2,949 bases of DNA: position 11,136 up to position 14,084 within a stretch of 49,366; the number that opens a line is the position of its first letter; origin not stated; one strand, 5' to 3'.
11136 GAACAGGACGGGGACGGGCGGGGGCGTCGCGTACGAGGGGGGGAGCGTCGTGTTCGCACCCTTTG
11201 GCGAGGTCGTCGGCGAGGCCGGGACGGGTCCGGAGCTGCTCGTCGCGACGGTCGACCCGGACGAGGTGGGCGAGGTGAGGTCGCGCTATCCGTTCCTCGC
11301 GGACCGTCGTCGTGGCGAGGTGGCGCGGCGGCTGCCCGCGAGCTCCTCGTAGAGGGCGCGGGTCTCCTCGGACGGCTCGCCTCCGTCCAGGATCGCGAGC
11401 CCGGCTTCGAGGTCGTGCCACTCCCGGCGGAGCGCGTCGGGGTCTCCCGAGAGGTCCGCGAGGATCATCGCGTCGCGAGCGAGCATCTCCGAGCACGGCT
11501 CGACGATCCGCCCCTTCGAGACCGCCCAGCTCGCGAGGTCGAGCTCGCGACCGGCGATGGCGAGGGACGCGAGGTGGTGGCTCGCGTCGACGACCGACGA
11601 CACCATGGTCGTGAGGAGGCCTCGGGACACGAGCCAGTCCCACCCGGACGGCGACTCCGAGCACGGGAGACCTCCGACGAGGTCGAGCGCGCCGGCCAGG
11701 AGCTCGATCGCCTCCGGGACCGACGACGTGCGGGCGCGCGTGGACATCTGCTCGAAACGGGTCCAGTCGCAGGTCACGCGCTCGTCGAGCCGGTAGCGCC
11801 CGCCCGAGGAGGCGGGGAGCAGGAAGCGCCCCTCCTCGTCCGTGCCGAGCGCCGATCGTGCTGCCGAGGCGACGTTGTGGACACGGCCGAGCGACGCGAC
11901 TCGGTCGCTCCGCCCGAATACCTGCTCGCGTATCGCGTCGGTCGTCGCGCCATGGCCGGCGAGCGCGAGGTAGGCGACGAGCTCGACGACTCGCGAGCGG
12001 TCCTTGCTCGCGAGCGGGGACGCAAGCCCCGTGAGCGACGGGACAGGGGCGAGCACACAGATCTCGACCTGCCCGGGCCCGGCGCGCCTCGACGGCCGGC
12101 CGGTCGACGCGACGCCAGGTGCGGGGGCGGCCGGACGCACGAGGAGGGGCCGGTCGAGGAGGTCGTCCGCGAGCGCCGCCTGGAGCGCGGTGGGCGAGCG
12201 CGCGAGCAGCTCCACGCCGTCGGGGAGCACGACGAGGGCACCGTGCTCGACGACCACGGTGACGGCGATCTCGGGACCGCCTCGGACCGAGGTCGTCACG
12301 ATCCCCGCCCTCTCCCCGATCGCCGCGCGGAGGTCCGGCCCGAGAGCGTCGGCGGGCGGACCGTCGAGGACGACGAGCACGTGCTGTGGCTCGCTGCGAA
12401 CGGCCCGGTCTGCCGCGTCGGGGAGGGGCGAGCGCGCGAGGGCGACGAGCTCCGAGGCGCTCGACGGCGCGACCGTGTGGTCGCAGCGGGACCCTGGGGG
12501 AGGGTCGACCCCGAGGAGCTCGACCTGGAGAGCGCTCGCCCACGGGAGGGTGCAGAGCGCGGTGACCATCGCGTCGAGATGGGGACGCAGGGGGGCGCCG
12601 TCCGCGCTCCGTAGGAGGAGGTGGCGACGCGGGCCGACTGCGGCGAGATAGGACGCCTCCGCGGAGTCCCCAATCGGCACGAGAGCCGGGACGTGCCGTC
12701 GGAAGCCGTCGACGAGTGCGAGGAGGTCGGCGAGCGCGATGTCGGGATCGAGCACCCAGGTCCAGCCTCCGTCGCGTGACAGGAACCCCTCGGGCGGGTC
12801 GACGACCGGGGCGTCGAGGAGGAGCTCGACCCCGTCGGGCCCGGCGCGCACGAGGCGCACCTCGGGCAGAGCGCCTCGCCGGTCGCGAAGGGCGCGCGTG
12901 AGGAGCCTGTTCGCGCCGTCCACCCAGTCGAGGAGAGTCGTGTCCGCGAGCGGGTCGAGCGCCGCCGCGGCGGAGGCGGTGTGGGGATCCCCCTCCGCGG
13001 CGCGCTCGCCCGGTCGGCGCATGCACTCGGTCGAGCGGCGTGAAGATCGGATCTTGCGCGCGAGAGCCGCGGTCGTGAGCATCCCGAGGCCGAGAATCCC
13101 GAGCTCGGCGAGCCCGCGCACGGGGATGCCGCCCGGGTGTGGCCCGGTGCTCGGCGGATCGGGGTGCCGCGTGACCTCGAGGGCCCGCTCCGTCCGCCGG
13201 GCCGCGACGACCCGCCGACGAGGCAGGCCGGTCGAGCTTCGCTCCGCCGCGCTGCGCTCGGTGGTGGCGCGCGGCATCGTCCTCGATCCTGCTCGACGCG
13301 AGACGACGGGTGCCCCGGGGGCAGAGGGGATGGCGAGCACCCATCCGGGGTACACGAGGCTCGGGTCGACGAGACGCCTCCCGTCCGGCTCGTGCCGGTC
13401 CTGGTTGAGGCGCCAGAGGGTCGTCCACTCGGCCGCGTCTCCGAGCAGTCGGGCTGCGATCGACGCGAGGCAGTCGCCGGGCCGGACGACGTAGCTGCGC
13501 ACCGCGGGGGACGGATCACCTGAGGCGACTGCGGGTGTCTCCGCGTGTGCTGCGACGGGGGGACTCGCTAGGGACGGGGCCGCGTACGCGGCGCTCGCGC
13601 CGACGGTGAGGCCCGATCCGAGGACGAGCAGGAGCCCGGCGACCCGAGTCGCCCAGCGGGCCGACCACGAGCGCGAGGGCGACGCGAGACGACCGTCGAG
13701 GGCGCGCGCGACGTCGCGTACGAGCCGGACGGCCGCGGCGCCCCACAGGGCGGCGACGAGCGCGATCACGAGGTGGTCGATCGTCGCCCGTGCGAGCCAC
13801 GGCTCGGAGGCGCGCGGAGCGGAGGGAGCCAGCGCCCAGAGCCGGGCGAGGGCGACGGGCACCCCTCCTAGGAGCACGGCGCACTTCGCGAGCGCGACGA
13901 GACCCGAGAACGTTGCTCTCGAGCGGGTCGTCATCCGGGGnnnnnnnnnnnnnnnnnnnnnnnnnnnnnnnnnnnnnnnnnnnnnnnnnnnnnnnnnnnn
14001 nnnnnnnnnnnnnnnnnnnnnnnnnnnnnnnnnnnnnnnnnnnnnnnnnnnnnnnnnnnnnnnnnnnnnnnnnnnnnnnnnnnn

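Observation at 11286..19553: Candidate undescribed envelope-sensing module: ECF-like sigma, PT-repeat membrane protein and LysM-SARP membrane regulator diverging from an 8-domain LPFTG adhesin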

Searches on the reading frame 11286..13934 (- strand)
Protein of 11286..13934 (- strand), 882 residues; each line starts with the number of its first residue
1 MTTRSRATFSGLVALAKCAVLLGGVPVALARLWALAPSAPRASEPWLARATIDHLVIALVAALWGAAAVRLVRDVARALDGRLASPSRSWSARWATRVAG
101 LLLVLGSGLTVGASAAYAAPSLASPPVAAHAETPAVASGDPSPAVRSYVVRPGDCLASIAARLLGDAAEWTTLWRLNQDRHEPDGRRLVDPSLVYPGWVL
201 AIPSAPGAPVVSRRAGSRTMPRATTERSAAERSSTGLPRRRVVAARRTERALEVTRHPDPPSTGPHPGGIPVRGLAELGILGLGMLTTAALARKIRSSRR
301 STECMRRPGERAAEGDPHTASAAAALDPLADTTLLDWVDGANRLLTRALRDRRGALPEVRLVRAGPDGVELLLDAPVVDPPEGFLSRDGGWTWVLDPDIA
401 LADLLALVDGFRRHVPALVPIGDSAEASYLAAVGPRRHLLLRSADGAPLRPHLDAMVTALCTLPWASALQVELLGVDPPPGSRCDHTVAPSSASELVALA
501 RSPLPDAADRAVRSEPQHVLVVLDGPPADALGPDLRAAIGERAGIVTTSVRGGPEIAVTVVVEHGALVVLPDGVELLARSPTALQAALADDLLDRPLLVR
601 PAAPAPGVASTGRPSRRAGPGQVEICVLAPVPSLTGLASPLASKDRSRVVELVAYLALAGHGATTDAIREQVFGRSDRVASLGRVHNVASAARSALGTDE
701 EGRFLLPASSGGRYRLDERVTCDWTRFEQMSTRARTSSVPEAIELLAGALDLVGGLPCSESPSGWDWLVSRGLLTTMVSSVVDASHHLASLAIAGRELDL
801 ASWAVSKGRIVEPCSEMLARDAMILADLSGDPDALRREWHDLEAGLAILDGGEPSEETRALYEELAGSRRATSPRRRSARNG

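Call 5: search_protein_families(library=pfam, proteins=[window:11286-13934:-], max_evalue=1)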
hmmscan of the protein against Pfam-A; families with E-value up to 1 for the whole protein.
window:11286-13934:- (882 aa): 1 family
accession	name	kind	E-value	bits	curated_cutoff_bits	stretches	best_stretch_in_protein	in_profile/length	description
PF01476.26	LysM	-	0.002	18.5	20.9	1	148-203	1-43/43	LysM domain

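Call 6: search_protein_families(library=ncbifam, proteins=[window:11286-13934:-], max_evalue=1)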
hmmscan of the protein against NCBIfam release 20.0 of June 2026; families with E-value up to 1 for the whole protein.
window:11286-13934:- (882 aa): 1 family
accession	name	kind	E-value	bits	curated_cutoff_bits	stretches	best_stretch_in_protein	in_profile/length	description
NF008399.0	PRK11198.1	equivalog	0.00011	22.6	134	1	140-204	90-147/149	peptidoglycan-binding protein LysM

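Call 11: find_homologous_proteins(query=window:11286-13934:-)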
Query window:11286-13934:- (882 aa): 44 proteins with E <= 0.001 among 8000 candidates.
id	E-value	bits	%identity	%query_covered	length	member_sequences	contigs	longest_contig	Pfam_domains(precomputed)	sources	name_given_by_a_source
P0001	0.0e+0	1422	100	75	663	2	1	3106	-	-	-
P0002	5.9e-272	923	57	97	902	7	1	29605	-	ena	-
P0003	1.5e-234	799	51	100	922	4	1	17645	-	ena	-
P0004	1.2e-209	717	47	100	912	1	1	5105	-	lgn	-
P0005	3.9e-200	685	46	76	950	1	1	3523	-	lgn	-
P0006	2.2e-199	683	42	68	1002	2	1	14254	PF03704.24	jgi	jgi:DNA-binding SARP family transcriptional activator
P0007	5.5e-173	595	45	82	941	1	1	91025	PF03704.24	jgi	-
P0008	9.8e-170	585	43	98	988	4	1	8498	-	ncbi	-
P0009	2.3e-131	458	39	98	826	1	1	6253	-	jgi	jgi:hypothetical protein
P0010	5.5e-130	453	38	98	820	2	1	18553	-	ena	-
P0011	2.5e-129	451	38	98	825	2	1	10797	-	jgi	jgi:DNA-binding SARP family transcriptional activator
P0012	2.3e-128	448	39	93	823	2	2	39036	-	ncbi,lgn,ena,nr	ncbi:MAG TPA: hypothetical protein VED84_06765 [Acidimicrobiales bacterium]|nr:hypothetical protein 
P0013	3.9e-128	447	40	98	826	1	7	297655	-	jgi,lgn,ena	jgi:DNA-binding SARP family transcriptional activator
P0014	5.4e-125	437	37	98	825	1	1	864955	-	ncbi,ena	-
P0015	7.8e-123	430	42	66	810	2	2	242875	PF03704.24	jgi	-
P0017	8.3e-111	390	35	97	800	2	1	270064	-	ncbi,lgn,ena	-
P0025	7.5e-56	208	34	62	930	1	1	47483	PF01476.27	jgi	jgi:DNA-binding SARP family transcriptional activator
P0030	9.9e-18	82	33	29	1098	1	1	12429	-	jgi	jgi:DNA-binding SARP family transcriptional activator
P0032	7.3e-14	69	29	39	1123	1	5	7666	PF03704.24,PF01476.27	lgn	-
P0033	1.6e-13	68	32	16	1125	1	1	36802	PF03704.24,PF01476.27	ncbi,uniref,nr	ncbi:hypothetical protein DN069_34015 [Streptacidiphilus pinicola]|uniref:LysM domain-containing pro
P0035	2.6e-12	64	49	8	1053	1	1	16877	PF01476.27,PF01580.25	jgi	jgi:hypothetical protein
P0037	1.8e-11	61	44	8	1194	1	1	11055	PF03704.24,PF01476.27,PF00486.35,PF01580.25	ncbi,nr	ncbi:MAG: LysM peptidoglycan-binding domain-containing protein [Chloroflexi bacterium]|nr:LysM pepti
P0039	3.5e-10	57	38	9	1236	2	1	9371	PF03704.24,PF01476.27,PF00486.35,PF01580.25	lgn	-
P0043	8.2e-7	46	49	6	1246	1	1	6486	PF03704.24,PF01476.27,PF01580.25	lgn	-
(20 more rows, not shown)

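Call 12: find_encoding_contigs(protein=P0002, flank=10000, max_places=3)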
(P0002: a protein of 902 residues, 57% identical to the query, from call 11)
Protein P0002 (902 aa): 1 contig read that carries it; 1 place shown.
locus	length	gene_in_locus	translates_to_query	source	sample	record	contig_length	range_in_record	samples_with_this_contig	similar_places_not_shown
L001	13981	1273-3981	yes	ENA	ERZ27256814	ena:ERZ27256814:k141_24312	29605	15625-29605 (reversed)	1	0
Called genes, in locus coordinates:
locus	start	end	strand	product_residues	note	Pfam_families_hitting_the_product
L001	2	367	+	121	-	?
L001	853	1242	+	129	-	-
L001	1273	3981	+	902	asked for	-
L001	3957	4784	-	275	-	PF00795:CN_hydrolase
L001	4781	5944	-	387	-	PF00155:Aminotran_1_2, PF00266:Aminotran_5, PF01041:DegT_DnrJ_EryC1 (weak), PF01053:Cys_Met_Meta_PP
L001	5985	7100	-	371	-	PF05222:AlaDh_PNT_N, PF01262:AlaDh_PNT_C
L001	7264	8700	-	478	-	PF01266:DAO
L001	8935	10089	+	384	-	PF00005:ABC_tran, PF08402:TOBE_2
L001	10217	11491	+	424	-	PF13416:SBP_bac_8, PF13343:SBP_bac_6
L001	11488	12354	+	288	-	PF00528:BPD_transp_1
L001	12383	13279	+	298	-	PF00528:BPD_transp_1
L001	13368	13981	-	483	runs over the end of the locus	PF00171:Aldedh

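Call 13: find_encoding_contigs(protein=P0003, flank=10000, max_places=3)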
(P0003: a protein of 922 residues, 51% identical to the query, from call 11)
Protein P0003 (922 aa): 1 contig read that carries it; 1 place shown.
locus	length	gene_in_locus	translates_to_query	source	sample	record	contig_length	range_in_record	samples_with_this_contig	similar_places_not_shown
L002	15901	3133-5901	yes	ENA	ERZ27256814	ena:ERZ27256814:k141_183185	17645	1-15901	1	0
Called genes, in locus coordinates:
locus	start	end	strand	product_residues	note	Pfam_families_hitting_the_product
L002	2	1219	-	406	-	?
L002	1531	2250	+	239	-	-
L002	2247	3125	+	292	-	-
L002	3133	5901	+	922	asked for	-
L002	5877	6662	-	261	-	PF00795:CN_hydrolase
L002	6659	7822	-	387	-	PF00155:Aminotran_1_2, PF00266:Aminotran_5, PF01053:Cys_Met_Meta_PP (weak)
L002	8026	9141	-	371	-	PF05222:AlaDh_PNT_N, PF01262:AlaDh_PNT_C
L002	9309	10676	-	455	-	PF01266:DAO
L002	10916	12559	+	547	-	PF13520:AA_permease_2, PF00324:AA_permease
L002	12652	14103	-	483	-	PF00171:Aldedh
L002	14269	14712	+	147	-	PF12840:HTH_20 (weak), PF13404:HTH_AsnC-type, PF13412:HTH_24, PF22451:NirdL-like_HTH, PF01037:AsnC_trans_reg, PF22482:AsnC_trans_reg_3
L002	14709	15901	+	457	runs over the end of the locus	PF00202:Aminotran_3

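Call 14: find_encoding_contigs(protein=P0013, flank=10000, max_places=2)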
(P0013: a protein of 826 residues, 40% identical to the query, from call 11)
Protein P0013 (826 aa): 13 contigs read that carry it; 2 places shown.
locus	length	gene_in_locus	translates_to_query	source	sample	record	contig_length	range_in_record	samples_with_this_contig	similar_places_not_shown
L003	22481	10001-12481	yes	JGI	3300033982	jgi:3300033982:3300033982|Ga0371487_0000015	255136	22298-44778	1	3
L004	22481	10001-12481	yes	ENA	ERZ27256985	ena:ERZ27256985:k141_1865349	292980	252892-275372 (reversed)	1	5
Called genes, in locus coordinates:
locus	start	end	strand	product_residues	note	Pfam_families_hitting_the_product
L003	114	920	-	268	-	PF01177:Asp_Glu_race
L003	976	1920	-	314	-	PF00291:PALP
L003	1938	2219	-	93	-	PF02597:ThiS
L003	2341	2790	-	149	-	PF01398:JAB (weak), PF14464:Prok-JAB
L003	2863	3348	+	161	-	PF01668:SmpB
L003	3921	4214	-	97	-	-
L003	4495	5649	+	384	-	PF10509:GalKase_gal_bdg, PF00288:GHMP_kinases_N, PF08544:GHMP_kinases_C (weak)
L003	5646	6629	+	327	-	PF01073:3Beta_HSD, PF01370:Epimerase, PF02719:Polysacc_synt_2 (weak), PF04321:RmlD_sub_bind, PF05368:NmrA (faint), PF13460:NAD_binding_10, PF16363:GDP_Man_Dehyd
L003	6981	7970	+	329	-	PF00365:PFK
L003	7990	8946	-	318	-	PF02678:Pirin, PF05726:Pirin_C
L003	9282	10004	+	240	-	-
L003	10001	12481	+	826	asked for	-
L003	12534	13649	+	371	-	PF05222:AlaDh_PNT_N, PF01262:AlaDh_PNT_C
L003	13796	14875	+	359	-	PF11258:DUF3048, PF17479:DUF3048_C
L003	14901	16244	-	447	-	PF00171:Aldedh, PF05893:LuxC (weak)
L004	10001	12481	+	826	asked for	-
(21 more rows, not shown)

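Call 15: find_encoding_contigs(protein=P0007, flank=10000, max_places=2)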
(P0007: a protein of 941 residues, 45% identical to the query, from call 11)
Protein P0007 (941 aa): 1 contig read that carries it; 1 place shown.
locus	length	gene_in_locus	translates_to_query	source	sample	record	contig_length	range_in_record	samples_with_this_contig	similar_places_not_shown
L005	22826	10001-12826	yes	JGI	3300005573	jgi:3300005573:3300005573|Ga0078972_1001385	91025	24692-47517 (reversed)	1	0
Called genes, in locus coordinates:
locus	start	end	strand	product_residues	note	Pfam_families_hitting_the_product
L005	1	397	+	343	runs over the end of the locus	PF00365:PFK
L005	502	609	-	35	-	-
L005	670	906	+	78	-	-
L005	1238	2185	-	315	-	PF02678:Pirin, PF05726:Pirin_C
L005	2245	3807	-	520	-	PF00083:Sugar_tr, PF06779:MFS_4, PF07690:MFS_1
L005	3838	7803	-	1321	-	PF17802:SpaA (weak)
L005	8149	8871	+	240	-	-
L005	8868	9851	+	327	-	-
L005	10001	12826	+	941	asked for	PF03704:BTAD (weak)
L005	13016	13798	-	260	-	PF00795:CN_hydrolase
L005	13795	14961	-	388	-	PF00155:Aminotran_1_2, PF01212:Beta_elim_lyase (weak), PF00266:Aminotran_5 (weak), PF01041:DegT_DnrJ_EryC1, PF01053:Cys_Met_Meta_PP (weak)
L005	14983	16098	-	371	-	PF05222:AlaDh_PNT_N, PF01262:AlaDh_PNT_C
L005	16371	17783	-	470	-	PF01266:DAO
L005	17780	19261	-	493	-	PF00171:Aldedh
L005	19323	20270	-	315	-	PF12911:OppC_N, PF00528:BPD_transp_1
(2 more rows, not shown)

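Call 16: find_encoding_contigs(protein=P0017, flank=10000, max_places=2)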
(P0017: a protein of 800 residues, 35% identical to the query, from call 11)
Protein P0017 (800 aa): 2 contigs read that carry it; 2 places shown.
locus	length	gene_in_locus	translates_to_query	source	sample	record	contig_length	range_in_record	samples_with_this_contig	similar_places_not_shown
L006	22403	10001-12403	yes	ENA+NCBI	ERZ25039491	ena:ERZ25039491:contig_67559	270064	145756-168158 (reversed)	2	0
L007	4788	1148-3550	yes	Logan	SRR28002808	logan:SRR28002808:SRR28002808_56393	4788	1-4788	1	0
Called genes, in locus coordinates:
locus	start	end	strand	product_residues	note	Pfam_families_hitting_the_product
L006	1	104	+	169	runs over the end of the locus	PF01243:PNPOx_N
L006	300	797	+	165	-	-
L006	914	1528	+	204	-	PF05724:TPMT, PF05175:MTS, PF13489:Methyltransf_23, PF02353:CMAS, PF13847:Methyltransf_31, PF08241:Methyltransf_11, PF08242:Methyltransf_12, PF13649:Methyltransf_25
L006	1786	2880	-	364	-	PF02775:TPP_enzyme_C, PF01558:POR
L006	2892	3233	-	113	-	-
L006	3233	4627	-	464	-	PF00037:Fer4 (faint), PF12797:Fer4_2 (faint), PF12800:Fer4_4 (faint), PF12837:Fer4_6 (faint), PF12838:Fer4_7, PF13187:Fer4_9 (weak), PF01855:POR_N, PF17147:PFOR_II, +1 more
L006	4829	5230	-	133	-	PF13396:PLDc_N (weak), PF09851:SHOCT (weak)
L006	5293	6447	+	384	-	PF01370:Epimerase, PF02719:Polysacc_synt_2, PF04321:RmlD_sub_bind, PF01073:3Beta_HSD, PF13460:NAD_binding_10, PF16363:GDP_Man_Dehyd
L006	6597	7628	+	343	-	PF00365:PFK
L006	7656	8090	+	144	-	PF05425:CopD (weak)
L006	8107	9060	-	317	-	PF02678:Pirin, PF05726:Pirin_C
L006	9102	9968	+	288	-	-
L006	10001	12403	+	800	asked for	-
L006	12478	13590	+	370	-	PF05222:AlaDh_PNT_N, PF01262:AlaDh_PNT_C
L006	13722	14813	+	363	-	PF11258:DUF3048, PF17479:DUF3048_C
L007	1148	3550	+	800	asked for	-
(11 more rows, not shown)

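Call 23: search_solved_structures(query=A1, max_evalue=10, show_alignments=3)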
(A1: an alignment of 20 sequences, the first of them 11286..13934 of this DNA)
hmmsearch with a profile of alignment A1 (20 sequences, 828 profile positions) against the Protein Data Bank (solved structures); distinct sequences matched with E-value up to 10: 14.
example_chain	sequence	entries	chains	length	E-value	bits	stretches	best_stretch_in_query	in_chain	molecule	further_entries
9g8s_T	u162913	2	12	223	0.049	14.9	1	132-207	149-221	Peptidoglycan-binding LysM protein | gp61 - Tail tube initiator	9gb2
9euf_L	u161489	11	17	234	0.062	14.6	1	150-225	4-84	Baseplate wedge subunit | ORF61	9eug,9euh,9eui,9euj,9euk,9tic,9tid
7pvc_A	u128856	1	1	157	0.07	14.4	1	138-213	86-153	Potassium binding protein Kbp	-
7vcm_A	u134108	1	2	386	0.14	13.3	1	138-226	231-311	Green fluorescent protein,Potassium binding protein Kbp,Green fluorescent protein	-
9gtp_P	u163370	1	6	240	0.17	13.1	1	145-181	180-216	LysM domain-containing protein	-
8zex_A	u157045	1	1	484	0.24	12.6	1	137-220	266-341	HaloKbp1a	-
7vw8_A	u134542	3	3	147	0.27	12.4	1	668-745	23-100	PBP1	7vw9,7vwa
1qwv_A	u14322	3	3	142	0.63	11.2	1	667-744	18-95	Pheromone-binding protein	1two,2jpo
1xfr_A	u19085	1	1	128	0.72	11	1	667-747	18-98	Pheromone-binding protein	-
2p70_A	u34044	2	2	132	0.79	10.9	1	667-746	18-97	pheromone-binding protein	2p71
1dqe_A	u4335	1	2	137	0.88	10.8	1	667-746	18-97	PHEROMONE-BINDING PROTEIN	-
1gm0_A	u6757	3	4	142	0.96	10.6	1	667-746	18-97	PHEROMONE-BINDING PROTEIN | pheromone binding protein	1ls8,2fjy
4inw_A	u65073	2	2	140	1.8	9.7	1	668-744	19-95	Pheromone-binding protein 1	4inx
2kph_A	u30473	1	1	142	1.9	9.7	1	668-744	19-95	Pheromone binding protein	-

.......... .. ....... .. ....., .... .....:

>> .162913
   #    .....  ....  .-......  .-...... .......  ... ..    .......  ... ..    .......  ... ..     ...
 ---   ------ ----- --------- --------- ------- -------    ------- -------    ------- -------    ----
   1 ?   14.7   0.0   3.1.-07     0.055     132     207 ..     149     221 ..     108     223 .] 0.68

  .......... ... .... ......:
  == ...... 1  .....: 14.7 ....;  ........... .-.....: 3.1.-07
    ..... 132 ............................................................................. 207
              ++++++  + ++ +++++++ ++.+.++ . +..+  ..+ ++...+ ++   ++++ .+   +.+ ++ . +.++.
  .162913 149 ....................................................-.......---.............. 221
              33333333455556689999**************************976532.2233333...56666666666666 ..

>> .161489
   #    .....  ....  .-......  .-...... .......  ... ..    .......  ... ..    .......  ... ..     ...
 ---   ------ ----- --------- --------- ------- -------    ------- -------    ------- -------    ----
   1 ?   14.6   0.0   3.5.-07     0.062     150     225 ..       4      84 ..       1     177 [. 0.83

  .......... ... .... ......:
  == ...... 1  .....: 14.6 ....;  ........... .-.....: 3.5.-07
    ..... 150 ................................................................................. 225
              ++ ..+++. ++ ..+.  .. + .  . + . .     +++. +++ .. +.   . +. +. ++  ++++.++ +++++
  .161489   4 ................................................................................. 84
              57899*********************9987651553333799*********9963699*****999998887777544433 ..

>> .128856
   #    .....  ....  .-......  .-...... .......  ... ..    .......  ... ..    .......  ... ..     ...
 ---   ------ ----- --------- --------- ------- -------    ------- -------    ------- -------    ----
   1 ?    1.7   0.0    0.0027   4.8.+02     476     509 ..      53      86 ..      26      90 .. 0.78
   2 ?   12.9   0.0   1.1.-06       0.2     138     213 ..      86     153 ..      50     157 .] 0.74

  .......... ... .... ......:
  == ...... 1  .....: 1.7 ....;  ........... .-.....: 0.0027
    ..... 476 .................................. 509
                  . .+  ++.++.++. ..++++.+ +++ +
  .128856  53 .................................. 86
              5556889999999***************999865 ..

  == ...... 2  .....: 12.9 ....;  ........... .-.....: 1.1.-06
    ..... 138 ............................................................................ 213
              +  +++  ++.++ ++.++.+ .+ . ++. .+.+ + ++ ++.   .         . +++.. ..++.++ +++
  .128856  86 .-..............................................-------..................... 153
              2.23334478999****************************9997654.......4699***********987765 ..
